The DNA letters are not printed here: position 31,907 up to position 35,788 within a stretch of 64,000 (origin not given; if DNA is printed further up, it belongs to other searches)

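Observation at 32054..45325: Paired giant paralogous surface proteins with identical N-terminal anchoring architecture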

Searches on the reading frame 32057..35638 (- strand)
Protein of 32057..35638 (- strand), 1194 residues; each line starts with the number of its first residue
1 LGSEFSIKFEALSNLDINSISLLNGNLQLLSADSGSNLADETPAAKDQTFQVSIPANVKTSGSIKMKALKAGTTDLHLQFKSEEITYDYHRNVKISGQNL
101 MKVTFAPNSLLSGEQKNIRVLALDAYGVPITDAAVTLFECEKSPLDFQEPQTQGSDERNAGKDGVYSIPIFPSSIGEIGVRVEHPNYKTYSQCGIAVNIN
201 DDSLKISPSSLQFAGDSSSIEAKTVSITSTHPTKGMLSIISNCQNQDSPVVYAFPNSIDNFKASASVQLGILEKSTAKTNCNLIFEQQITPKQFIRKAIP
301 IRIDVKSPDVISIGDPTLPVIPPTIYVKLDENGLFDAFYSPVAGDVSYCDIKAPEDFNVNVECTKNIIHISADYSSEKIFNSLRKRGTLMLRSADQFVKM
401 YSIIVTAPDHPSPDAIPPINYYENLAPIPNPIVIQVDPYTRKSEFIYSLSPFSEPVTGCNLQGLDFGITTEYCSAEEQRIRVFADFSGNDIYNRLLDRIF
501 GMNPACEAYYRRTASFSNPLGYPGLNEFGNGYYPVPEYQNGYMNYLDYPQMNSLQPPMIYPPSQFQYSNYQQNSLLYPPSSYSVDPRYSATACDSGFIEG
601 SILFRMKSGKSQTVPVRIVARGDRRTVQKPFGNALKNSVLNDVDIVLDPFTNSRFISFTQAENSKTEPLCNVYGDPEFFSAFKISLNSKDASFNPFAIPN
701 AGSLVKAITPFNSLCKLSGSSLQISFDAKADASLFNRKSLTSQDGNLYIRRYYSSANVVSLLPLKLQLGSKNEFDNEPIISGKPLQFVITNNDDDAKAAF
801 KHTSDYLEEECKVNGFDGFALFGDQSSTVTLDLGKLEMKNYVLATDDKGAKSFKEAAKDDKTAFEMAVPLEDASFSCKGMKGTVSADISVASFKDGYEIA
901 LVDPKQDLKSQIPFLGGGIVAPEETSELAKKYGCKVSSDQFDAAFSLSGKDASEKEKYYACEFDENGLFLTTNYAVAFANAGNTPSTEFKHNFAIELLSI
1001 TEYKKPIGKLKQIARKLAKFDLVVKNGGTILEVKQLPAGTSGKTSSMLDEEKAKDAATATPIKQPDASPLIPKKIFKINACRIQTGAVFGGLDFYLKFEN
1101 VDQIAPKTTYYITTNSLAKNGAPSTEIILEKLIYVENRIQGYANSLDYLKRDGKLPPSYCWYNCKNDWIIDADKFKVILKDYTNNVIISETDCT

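Call 57: predict_structure(alignment_id=A5)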
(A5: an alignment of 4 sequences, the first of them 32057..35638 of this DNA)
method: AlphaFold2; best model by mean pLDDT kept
length: 1194 residues; sequences in the alignment: 4
mean_pLDDT: 39.7   pTM: 0.24
mean pLDDT of the five models: 39.7, 33.2, 31.8, 31.6, 31.0
residues with pLDDT >= 90: 0; 70-90: 109; 50-70: 192; < 50: 893
segments of 3 or more residues with pLDDT < 50: 1-122, 124-180, 183-198, 245-248, 309-347, 375-384, 393-398, 406-424, 501-595, 621-766, 768-785, 789-930, 944-953, 965-967, 980-989, 1003-1018, 1025-1194
pLDDT, mean of each block of 10 residues (from residue 1): 36 40 41 31 36 39 42 45 38 38 31 31 46 33 31 28 31 42 44 47 79 80 83 70 53 69 78 72 77 73 69 27 23 24 39 55 53 47 50 46 48 28 55 65 69 68 63 60 65 62 46 31 24 25 31 26 23 23 26 50 76 74 29 20 22 23 25 34 31 30 33 29 22 20 31 33 44 29 43 35 26 28 21 24 33 35 26 28 20 25 30 29 43 62 51 55 52 55 42 59 43 46 43 28 24 25 23 22 21 22 24 22 20 20 21 22 21 24 22 21
secondary structure, 60 per line:
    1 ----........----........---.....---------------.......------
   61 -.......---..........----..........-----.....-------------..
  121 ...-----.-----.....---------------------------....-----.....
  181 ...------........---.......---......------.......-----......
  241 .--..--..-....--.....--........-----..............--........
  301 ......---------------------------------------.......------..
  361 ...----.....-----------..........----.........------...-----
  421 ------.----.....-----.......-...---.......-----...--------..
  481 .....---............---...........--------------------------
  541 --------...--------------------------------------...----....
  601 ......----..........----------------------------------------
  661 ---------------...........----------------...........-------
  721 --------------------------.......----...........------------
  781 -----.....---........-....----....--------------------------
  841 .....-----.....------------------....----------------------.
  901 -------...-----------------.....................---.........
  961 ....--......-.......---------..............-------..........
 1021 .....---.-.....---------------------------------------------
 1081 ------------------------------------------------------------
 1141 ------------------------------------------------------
elements in order (helices of 4 or more, strands of 3 or more residues): E5-12 E17-24 E28-32 E48-54 E62-68 E72-81 E86-95 E101-105 E119-123 E135-139 E167-170 E176-183 E190-197 E204-207 E211-216 E223-229 E235-241 E251-254 E257-261 E264-271 E277-290 E293-306 E346-352 E359-363 E368-372 E384-393 E398-406 E432-436 E442-448 E456-462 E468-470 E479-485 H489-500 H504-514 E597-606 E611-620 H676-686 H703-713 E747-753 E758-768 E786-790 H794-801 H803-806 E811-814 E841-845 E851-855 E874-877 E928-938 H939-948 H952-958 E959-964 E967-972 H974-980 E990-1003 E1011-1025 E1031-1035

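Call 86: search_protein_families(library=pfam, proteins=[window:32057-35638:-], max_evalue=10)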
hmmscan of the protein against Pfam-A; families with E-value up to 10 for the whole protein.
window:32057-35638:- (1194 aa): 1 family
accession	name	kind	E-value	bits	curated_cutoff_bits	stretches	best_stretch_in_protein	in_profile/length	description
PF13620.12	CarboxypepD_reg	-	0.024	15.4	32.3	1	123-202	7-74/82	Carboxypeptidase regulatory-like domain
